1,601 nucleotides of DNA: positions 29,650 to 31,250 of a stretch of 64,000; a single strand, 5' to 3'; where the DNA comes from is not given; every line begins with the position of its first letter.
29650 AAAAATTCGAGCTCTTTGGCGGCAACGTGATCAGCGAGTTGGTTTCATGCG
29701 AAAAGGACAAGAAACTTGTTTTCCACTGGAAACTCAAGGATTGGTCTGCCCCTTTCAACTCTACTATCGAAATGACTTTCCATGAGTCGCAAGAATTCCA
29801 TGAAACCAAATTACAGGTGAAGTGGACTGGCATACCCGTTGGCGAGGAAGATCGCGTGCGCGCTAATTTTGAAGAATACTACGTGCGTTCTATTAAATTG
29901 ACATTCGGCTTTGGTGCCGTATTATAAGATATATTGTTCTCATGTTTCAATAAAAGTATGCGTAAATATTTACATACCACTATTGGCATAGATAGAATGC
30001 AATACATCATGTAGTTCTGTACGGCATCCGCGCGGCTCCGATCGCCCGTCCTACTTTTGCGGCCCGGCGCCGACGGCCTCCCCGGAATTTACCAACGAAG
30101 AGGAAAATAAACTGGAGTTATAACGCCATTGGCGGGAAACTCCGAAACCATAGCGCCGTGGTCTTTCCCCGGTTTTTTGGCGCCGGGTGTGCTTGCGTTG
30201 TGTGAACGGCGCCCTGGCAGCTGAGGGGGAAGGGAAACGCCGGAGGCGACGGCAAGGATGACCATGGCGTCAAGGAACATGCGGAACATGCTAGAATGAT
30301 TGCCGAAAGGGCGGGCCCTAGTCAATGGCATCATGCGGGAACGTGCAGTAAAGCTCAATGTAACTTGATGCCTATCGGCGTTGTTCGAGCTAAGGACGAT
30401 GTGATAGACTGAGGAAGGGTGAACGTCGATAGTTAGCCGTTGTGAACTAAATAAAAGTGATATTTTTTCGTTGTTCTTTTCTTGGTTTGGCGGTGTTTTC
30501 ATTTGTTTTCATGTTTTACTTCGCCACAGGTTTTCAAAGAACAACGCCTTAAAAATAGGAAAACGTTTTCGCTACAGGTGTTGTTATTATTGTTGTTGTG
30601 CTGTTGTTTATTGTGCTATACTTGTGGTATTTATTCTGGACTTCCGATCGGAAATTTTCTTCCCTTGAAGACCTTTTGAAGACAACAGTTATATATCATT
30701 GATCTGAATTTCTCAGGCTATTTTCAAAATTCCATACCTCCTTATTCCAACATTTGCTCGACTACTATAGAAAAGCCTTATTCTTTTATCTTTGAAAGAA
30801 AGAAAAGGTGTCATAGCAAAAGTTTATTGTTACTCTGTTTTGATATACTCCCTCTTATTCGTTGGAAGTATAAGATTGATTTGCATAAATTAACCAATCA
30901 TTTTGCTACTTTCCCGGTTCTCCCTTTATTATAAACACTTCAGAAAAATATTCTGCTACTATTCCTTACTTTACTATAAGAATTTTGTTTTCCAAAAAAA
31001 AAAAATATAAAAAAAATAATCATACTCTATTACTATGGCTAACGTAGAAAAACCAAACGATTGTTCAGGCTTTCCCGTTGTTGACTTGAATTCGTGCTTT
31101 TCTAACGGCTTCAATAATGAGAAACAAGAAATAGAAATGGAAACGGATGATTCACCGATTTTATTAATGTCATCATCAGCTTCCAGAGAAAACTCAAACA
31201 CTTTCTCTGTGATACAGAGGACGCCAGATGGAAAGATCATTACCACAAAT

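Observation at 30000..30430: A ~400-bp GC-rich island atypical for yeast, coinciding with the dubious ORF YDR215C about 0.6-1 kb upstream of ADR1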

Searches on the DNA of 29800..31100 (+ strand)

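Call 4: search_rna_families(source=window, start=29800, end=31100, threshold=evalue, max_evalue=10, show_alignments=3)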
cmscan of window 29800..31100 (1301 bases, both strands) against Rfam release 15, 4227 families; matches with E-value up to 10: 5.
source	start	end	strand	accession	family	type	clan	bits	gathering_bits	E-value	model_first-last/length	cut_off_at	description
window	30507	30638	-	RF02530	URE2_IRES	Cis-reg; IRES;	-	20.2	70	4.2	1-105/105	no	Ure2 internal ribosome entry site (IRES)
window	30062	30267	+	RF02165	PVT1_2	Gene; lncRNA;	-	15.2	47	9.2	1-172/172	no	Pvt1 oncogene conserved region 2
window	30672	30786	-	RF01964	RMST_3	Gene; lncRNA;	-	15.1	55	7.6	1-109/109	no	Rhabdomyosarcoma 2 associated transcript conserved region 3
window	30551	30619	-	RF01675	CrcZ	Gene; sRNA;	-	14.4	95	0.27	1-398/398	no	Pseudomonas sRNA CrcZ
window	30445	30512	-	RF01675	CrcZ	Gene; sRNA;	-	9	95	9.9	1-398/398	no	Pseudomonas sRNA CrcZ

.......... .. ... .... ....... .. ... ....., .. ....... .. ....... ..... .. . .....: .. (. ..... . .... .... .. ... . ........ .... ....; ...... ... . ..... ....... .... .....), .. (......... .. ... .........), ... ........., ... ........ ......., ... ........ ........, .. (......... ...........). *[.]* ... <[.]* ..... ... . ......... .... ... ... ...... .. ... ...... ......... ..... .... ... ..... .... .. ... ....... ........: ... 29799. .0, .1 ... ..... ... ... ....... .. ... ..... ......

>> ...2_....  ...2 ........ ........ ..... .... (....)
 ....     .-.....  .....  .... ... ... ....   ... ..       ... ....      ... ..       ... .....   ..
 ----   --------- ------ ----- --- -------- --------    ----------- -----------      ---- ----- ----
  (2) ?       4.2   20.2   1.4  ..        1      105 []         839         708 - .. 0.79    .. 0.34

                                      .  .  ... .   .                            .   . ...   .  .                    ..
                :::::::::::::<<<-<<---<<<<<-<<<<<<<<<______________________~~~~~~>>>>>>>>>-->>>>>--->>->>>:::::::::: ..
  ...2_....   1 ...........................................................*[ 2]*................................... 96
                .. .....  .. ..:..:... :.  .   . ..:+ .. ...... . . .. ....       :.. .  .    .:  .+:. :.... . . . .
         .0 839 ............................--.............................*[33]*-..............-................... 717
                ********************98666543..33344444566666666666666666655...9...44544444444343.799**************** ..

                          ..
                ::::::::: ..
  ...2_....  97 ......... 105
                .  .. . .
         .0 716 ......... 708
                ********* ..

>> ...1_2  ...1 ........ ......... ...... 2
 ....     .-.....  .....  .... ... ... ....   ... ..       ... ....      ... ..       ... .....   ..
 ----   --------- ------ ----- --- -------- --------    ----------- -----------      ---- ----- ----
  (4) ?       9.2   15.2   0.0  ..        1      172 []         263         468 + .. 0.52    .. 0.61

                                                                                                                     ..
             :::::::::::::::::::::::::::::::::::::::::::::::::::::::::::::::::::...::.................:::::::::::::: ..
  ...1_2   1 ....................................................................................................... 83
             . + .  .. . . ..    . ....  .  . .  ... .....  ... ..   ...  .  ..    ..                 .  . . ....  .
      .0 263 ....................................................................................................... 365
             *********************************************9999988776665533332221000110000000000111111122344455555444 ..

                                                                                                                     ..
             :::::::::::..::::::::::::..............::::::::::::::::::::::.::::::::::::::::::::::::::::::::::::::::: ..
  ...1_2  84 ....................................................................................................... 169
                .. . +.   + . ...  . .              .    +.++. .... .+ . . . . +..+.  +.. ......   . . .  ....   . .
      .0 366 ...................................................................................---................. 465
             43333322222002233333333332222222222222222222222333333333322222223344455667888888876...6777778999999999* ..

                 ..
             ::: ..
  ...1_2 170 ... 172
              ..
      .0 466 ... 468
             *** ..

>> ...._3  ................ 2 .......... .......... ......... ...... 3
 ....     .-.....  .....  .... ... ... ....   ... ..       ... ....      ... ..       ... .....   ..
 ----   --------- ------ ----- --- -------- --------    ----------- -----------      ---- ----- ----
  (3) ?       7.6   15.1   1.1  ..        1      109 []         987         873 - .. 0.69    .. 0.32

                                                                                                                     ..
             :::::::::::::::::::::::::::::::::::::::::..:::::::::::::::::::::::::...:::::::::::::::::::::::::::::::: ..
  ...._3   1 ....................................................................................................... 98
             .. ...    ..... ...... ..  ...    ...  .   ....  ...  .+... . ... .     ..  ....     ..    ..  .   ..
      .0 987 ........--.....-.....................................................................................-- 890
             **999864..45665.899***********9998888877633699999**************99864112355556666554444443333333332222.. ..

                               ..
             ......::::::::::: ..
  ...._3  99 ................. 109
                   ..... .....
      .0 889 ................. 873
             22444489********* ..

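Call 53: search_dna_similar(query=window:30010-30430:+, collection=plasmids, mode=distant, max_evalue=0.01, max_rows=8)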
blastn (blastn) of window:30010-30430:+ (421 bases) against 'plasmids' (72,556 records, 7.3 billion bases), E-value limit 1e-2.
No match.

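Call 54: search_dna_similar(query=window:30010-30430:+, collection=phages, mode=distant, max_evalue=0.01, max_rows=8)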
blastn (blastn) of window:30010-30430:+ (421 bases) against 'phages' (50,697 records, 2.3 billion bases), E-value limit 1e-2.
Records with a match: 2; places in all: 2; records where one place covers at least 80% of the query: 0.
Best place of each record, by identity: 80-90% 2.
By first word of the organism name: Rhizobium 2.
By host as written in the record: Rhizobium etli N731 1; Rhizobium phaseoli IE4771 1.
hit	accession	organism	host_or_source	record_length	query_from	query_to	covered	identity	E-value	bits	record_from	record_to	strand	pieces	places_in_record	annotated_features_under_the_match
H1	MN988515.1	Rhizobium phage RHph_N28_1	Rhizobium etli N731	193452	227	264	9%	86.8%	1e-2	47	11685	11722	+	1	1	hypothetical protein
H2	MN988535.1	Rhizobium phage RHph_N42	Rhizobium phaseoli IE4771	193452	227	264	9%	86.8%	1e-2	47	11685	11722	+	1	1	hypothetical protein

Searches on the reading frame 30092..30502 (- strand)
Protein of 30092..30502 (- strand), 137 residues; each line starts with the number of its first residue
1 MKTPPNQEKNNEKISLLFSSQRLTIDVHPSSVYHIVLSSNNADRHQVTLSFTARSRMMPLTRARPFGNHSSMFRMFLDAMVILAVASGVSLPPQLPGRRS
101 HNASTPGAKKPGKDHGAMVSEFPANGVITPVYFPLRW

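Call 56: search_protein_families(library=pfam, max_evalue=1, proteins=[window:30092-30502:-])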
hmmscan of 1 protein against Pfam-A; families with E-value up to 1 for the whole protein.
window:30092-30502:- (137 aa): 0 families

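Call 73: find_homologous_proteins(query=window:30092-30502:-, max_evalue=0.001)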
Query window:30092-30502:- (137 aa): 5 proteins with E <= 0.001 among 16 candidates.
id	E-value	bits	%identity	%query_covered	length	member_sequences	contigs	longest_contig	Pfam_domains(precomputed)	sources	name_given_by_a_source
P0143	4.6e-83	294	98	100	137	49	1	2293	-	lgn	-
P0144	2.6e-82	291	98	100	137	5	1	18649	-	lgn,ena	-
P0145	5.1e-66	238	92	90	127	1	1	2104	-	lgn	-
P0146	1.0e-31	127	100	47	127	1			-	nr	nr:unknown [Saccharomyces cerevisiae] CAA92366.1 unknown [Saccharomyces cerevisiae]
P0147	3.1e-13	68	100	26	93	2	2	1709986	-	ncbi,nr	ncbi:BAQ_1a_G0010810.mRNA.1.CDS.1 [Saccharomyces cerevisiae]|nr:BAQ_1a_G0010810.mRNA.1.CDS.1 [Saccha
